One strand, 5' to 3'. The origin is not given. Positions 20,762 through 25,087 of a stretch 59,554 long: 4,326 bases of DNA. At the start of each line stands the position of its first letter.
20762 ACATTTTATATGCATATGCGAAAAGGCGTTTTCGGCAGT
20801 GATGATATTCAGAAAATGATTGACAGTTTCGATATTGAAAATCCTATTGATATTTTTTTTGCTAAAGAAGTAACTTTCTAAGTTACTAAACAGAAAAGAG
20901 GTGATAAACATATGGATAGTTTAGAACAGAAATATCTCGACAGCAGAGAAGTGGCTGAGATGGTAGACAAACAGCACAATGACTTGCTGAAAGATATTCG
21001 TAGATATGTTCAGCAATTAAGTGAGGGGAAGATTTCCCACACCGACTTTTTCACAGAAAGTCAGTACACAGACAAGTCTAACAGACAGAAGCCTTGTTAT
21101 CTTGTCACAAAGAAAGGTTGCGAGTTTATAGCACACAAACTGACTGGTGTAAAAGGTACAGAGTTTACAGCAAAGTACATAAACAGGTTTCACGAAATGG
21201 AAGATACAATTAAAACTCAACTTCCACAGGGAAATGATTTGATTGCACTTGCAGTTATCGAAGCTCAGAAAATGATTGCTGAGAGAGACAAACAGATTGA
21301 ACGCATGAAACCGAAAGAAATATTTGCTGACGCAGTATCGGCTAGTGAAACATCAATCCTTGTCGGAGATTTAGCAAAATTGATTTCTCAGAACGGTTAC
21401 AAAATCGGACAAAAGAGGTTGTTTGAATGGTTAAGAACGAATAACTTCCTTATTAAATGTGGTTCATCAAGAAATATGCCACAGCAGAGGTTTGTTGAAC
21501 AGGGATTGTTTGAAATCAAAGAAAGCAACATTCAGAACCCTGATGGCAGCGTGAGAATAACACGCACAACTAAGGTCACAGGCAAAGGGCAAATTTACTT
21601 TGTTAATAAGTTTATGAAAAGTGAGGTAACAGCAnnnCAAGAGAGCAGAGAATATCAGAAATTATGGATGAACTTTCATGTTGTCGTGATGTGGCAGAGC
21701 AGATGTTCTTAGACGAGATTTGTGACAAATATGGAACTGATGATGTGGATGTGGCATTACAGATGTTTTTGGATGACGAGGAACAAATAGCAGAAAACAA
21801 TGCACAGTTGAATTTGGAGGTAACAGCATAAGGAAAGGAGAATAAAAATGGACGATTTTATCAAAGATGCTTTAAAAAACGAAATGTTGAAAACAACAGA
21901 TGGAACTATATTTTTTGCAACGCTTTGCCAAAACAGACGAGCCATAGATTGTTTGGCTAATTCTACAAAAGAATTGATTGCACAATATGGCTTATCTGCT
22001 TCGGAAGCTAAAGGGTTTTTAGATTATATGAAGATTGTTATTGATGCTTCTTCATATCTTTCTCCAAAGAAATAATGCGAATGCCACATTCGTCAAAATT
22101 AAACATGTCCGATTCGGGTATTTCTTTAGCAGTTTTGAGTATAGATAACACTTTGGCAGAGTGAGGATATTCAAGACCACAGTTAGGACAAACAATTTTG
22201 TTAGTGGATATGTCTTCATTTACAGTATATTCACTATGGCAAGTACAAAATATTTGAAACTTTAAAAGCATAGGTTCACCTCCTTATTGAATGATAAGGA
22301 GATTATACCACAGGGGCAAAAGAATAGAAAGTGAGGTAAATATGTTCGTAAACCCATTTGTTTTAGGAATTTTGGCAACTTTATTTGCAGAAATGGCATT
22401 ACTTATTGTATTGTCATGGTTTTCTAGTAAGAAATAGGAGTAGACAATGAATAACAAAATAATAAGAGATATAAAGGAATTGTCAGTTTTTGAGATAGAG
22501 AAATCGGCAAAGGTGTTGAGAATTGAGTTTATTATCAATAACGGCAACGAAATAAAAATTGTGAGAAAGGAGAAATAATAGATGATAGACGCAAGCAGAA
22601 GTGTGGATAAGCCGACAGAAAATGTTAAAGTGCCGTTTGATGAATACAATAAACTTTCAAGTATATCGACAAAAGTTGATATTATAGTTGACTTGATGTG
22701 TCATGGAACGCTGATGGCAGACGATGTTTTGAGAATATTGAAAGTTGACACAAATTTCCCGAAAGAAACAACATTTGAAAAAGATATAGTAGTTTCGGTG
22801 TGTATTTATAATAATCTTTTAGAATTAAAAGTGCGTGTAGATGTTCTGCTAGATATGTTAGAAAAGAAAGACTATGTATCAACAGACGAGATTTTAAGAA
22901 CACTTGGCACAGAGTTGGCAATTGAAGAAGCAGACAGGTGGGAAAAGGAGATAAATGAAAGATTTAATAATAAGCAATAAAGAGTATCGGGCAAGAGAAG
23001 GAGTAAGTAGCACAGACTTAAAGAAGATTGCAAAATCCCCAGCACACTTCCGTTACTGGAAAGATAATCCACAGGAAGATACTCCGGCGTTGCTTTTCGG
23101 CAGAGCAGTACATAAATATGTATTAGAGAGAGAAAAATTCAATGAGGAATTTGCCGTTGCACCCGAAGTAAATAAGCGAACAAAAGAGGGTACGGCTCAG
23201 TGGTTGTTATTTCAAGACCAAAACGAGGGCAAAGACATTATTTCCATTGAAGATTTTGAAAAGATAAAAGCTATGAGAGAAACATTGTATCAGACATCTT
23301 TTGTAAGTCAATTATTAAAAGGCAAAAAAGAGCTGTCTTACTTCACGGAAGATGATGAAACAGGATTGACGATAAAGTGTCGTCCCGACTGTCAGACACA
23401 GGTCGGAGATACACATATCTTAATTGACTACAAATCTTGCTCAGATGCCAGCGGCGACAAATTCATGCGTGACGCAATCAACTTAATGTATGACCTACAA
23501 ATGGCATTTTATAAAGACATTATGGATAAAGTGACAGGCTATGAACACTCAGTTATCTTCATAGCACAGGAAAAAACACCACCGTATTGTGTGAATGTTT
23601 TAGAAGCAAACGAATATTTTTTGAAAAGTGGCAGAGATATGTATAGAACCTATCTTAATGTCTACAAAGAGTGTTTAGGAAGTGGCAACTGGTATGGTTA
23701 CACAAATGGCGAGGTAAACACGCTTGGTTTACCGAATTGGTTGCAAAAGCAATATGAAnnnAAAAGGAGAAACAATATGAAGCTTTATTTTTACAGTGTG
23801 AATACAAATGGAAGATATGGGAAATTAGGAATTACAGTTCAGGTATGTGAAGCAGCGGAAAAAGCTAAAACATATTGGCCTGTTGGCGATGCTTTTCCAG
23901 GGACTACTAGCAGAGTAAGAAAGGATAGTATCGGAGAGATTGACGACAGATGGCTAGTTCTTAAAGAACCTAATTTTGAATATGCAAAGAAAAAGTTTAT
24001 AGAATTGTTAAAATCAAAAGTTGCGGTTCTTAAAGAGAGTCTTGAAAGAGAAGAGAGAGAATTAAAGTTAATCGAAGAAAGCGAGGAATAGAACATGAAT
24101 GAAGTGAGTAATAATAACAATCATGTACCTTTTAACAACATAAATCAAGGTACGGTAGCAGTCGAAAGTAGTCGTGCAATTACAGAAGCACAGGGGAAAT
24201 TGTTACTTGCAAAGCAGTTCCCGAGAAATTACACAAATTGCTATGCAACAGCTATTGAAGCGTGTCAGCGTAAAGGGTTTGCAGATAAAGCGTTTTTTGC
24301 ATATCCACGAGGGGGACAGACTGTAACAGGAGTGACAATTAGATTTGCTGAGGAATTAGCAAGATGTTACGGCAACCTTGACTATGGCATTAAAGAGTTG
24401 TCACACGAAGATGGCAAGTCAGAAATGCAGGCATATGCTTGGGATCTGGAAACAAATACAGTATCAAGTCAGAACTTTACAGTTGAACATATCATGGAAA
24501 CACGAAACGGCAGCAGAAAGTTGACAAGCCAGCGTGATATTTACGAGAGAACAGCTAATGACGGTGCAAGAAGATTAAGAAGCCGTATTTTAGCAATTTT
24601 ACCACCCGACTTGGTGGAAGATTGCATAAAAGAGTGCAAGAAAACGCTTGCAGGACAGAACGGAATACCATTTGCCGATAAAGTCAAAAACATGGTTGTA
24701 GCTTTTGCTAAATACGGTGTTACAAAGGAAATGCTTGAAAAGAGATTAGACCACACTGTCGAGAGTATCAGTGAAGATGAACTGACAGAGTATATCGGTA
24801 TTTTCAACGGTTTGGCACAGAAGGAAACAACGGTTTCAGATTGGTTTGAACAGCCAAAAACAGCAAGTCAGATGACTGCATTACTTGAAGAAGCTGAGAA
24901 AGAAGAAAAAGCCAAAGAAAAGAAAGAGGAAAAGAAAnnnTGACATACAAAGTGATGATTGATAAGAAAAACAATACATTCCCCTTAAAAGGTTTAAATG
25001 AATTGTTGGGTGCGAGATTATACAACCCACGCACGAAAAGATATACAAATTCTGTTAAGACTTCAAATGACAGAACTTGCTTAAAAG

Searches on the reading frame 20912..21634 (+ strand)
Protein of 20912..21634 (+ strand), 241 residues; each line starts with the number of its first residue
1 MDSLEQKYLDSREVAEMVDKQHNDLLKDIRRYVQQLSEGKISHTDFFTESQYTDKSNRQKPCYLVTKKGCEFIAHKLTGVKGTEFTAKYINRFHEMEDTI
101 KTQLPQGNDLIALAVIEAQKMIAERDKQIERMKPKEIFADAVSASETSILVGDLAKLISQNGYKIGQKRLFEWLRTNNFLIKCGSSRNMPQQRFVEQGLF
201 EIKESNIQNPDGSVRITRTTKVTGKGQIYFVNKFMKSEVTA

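Call 28: search_protein_families(library=phrogs, proteins=[window:20912-21634:+], max_evalue=0.00001)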
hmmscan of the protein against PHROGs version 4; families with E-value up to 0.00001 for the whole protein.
window:20912-21634:+ (241 aa): 14 families
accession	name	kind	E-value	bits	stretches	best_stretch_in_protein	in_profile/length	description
phrog_63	-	transcription regulation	2.7e-69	235.6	1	6-237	130-359/431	anti-repressor Ant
phrog_9438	-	transcription regulation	9.4e-40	136.2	1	126-238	2-115/121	anti-repressor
phrog_130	-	transcription regulation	5.4e-38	132.2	1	106-237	281-411/480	anti-repressor Ant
phrog_373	-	transcription regulation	3.5e-33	116.4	1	5-136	96-225/373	anti-repressor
phrog_15968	-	transcription regulation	4.7e-23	82.2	1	170-238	1-70/73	anti-repressor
phrog_1726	-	transcription regulation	1.1e-22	82.2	1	5-133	14-143/264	anti-repressor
phrog_518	-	transcription regulation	1.1e-18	68.7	1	10-112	25-127/268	Rha-like transcriptional regulator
phrog_2657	-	transcription regulation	7.1e-16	59.2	1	6-106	21-116/243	transcriptional regulator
phrog_995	-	transcription regulation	1.5e-14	55.2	1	11-119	123-227/307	transcriptional regulator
phrog_821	-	transcription regulation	2.2e-13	51.4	1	11-101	166-252/324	transcriptional regulator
phrog_10324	-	transcription regulation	5.1e-13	50.4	1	9-102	6-96/205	anti-repressor Ant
phrog_18886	-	unknown function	1.4e-09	38.8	1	10-109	20-119/269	-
phrog_8235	-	transcription regulation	3.4e-07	31.1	1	8-123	12-128/219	anti-repressor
phrog_4936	-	transcription regulation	1.8e-06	29.1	1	10-129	16-158/257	transcriptional regulator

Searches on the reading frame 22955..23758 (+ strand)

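Call 28: search_protein_families(library=phrogs, proteins=[window:22955-23758:+], max_evalue=0.00001)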
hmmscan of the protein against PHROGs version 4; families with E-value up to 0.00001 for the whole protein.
window:22955-23758:+ (268 aa): 4 families
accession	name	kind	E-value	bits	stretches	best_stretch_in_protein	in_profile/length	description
phrog_412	-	DNA, RNA and nucleotide metabolism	7.8e-89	299.9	1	6-268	144-411/440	exonuclease VIII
phrog_607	-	DNA, RNA and nucleotide metabolism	4.9e-37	128.6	1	6-248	583-858/883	exonuclease VII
phrog_28222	-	DNA, RNA and nucleotide metabolism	2.8e-12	46.6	1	90-250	763-925/941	exonuclease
phrog_1227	-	DNA, RNA and nucleotide metabolism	4.9e-11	43.4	1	35-229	42-224/268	exonuclease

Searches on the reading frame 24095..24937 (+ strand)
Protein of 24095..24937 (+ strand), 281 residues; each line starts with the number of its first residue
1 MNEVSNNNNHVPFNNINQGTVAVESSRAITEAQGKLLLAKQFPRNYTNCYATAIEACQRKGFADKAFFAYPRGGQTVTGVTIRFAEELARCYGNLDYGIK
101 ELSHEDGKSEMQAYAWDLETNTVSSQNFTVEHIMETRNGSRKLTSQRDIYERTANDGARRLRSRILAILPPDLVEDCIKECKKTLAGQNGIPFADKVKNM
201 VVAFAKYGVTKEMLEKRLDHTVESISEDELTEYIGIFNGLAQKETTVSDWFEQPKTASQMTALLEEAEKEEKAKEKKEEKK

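Call 28: search_protein_families(library=phrogs, proteins=[window:24095-24937:+], max_evalue=0.00001)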
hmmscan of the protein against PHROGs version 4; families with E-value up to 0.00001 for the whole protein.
window:24095-24937:+ (281 aa): 1 family
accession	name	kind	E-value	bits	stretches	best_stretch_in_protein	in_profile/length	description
phrog_3657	-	unknown function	3e-98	329.5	1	2-279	2-281/289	-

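Call 69: search_protein_families(library=pfam, proteins=[window:24095-24937:+], max_evalue=0.01)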
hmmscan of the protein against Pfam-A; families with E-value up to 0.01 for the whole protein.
window:24095-24937:+ (281 aa): 0 families
